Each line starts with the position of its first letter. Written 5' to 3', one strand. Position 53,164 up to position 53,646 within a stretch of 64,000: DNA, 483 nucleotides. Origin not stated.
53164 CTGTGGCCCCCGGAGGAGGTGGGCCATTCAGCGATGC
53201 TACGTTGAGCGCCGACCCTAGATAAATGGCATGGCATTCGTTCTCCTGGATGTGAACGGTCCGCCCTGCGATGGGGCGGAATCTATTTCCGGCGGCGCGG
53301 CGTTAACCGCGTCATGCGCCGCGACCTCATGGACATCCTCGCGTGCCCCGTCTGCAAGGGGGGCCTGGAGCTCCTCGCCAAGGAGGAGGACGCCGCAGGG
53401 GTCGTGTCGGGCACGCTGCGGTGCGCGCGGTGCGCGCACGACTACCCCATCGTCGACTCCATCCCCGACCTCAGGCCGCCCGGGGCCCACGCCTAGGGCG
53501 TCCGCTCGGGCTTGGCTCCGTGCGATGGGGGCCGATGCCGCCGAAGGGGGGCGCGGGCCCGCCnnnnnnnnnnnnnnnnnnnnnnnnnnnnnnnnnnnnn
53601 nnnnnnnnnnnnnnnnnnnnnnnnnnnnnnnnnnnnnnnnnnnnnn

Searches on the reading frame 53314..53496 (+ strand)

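Call 40: search_protein_families(library=pfam, proteins=[window:53314-53496:+], max_evalue=0.01)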
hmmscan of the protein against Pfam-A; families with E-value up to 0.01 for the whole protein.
window:53314-53496:+ (60 aa): 1 family
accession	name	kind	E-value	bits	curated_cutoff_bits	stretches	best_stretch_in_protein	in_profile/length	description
PF03966.22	Trm112p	-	5.1e-11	42.8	22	1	3-49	2-40/40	Trm112p-like protein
